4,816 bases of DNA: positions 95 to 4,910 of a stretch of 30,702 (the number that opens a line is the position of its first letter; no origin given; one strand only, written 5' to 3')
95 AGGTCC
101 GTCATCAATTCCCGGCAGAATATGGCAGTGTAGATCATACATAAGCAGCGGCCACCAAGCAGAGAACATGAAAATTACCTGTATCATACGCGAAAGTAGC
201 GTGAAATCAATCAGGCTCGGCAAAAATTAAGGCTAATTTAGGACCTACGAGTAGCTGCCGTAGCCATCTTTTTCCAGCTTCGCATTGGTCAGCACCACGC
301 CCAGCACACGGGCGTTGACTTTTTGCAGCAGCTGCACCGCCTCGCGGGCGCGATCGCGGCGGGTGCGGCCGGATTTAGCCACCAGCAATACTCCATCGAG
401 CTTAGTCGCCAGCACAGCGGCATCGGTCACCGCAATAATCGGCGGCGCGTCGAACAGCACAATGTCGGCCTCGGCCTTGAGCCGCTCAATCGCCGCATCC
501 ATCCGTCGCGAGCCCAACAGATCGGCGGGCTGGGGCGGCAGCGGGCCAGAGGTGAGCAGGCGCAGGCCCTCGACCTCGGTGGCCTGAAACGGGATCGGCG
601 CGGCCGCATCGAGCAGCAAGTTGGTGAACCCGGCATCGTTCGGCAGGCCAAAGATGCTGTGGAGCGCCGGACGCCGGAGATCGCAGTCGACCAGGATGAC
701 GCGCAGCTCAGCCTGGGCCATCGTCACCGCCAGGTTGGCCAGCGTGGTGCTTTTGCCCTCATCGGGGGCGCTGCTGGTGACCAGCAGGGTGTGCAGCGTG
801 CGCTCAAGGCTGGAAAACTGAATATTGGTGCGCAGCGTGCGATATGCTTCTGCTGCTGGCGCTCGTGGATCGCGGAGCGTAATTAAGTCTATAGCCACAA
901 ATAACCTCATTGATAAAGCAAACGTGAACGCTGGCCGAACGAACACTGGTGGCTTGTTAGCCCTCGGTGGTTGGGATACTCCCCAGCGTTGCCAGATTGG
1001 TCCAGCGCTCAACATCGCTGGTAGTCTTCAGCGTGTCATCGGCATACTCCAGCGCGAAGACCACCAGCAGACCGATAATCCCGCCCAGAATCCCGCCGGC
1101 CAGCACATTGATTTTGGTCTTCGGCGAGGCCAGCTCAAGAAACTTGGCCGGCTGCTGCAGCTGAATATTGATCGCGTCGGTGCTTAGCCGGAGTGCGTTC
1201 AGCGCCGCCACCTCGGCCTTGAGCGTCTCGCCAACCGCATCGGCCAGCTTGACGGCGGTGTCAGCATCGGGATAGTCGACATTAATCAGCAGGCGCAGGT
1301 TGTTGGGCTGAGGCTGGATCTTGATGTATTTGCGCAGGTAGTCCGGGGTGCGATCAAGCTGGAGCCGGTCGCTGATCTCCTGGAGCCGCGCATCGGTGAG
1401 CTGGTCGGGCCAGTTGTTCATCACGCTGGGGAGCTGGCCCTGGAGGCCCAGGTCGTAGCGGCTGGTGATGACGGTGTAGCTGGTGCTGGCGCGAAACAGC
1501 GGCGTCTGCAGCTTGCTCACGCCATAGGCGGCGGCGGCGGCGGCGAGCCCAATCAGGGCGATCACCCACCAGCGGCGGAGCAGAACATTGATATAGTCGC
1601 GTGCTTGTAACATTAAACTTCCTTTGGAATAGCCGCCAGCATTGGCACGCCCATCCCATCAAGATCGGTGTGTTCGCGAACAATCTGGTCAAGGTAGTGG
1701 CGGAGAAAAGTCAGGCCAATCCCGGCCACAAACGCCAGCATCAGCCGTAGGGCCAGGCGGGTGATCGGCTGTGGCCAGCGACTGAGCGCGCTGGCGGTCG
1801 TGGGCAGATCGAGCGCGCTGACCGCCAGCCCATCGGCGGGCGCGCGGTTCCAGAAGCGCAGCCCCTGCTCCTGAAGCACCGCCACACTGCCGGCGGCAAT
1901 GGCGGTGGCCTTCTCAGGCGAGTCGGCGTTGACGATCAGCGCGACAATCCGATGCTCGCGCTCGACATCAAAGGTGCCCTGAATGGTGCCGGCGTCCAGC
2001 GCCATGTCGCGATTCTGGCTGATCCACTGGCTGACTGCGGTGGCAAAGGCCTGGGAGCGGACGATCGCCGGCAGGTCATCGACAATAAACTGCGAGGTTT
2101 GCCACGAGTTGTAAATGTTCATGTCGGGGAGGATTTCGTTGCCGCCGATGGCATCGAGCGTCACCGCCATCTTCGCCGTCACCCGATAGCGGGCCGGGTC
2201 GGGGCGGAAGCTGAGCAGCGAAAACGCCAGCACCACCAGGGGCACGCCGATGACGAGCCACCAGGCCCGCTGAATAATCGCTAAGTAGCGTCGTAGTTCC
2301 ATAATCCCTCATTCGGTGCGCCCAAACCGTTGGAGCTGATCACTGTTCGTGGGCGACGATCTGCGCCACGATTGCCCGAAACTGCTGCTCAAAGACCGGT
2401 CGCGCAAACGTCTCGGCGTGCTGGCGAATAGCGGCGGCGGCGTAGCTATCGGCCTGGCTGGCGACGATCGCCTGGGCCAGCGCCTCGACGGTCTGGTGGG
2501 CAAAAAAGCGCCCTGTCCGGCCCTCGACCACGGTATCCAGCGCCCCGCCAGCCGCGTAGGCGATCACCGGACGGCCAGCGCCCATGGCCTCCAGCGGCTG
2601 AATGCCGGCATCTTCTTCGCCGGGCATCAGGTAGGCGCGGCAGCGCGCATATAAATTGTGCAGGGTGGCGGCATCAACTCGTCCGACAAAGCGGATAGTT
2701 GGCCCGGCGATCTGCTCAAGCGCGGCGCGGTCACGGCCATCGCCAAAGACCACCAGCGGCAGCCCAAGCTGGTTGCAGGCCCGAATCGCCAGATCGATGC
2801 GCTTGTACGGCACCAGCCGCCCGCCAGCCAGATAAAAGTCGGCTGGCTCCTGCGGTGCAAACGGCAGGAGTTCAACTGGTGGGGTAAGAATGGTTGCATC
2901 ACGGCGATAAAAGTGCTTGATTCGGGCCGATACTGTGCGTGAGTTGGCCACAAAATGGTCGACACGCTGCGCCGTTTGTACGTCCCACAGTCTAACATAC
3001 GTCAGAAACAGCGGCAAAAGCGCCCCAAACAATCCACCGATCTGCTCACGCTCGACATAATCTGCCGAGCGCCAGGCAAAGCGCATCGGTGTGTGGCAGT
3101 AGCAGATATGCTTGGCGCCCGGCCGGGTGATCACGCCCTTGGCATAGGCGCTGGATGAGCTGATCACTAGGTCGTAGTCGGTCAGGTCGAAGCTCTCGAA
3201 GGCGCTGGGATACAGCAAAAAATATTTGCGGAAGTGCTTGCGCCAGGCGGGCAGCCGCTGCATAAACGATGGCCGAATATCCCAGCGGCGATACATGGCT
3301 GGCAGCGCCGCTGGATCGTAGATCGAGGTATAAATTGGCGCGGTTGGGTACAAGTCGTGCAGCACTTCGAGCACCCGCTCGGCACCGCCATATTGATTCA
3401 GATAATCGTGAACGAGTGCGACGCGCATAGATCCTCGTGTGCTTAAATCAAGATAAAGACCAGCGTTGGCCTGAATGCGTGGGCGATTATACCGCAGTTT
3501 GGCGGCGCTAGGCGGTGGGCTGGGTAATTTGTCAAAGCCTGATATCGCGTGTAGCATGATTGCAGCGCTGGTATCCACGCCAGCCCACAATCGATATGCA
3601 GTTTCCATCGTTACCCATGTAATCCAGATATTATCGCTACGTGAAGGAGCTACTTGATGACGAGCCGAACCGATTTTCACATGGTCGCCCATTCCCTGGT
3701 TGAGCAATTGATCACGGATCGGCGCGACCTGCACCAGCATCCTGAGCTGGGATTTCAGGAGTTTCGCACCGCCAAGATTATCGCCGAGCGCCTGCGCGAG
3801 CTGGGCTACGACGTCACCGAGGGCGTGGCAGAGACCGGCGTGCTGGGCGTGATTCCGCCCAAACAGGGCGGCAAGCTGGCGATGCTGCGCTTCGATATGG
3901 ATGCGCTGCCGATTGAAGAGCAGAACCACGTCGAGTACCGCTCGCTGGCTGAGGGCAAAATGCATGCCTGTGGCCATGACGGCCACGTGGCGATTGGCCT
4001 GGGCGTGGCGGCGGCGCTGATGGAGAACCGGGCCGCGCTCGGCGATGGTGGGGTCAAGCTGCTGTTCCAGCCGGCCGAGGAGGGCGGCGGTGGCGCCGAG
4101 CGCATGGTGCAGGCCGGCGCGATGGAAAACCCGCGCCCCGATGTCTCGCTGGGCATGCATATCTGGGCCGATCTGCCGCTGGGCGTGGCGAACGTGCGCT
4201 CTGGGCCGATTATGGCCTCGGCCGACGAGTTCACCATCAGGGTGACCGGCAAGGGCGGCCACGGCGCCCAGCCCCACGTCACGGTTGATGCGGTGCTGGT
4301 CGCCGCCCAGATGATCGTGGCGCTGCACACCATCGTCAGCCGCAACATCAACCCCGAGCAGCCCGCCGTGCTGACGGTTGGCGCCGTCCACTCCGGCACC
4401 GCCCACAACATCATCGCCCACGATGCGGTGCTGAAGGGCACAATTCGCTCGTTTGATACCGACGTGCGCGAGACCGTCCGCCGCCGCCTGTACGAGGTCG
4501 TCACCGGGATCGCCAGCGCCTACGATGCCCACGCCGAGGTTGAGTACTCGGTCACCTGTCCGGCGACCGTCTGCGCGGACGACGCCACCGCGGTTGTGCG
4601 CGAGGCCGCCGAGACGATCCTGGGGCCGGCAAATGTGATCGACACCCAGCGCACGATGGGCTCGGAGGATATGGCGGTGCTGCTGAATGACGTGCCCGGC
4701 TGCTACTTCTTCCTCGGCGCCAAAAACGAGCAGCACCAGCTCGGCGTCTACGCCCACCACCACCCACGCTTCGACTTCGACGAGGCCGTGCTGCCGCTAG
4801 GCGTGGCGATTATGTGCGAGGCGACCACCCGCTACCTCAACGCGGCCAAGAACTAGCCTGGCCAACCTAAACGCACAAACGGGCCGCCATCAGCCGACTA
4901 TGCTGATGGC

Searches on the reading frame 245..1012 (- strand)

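Call 38: search_protein_families(library=pfam, proteins=[window:245-1012:-], max_evalue=0.00001)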
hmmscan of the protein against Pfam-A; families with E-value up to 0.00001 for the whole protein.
window:245-1012:- (255 aa): 3 families
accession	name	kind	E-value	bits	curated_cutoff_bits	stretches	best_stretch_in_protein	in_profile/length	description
PF10609.15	ParA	-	2.2e-10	40.9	27.1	1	74-240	4-171/246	NUBPL iron-transfer P-loop NTPase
PF01656.29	CbiA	-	3.2e-10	40.5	25.4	1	78-247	3-116/125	CobQ/CobB/MinD/ParA nucleotide binding domain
PF13614.12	AAA_31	-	4.1e-07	30.6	27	0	86-113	14-41/177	AAA domain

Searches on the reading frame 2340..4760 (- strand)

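Call 38: search_protein_families(library=pfam, proteins=[window:2340-4760:-], max_evalue=0.00001)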
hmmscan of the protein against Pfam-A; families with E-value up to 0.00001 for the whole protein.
window:2340-4760:- (806 aa): 3 families
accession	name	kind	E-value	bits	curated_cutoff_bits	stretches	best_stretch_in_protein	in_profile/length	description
PF00534.26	Glycos_transf_1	-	5.6e-20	72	26.4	1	641-766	16-153/172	Glycosyl transferases group 1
PF13692.12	Glyco_trans_1_4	-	1.6e-19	71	27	1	647-767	8-138/142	Glycosyl transferases group 1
PF13439.12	Glyco_transf_4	-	1e-07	32.6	28.5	1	457-622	1-156/170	Glycosyltransferase Family 4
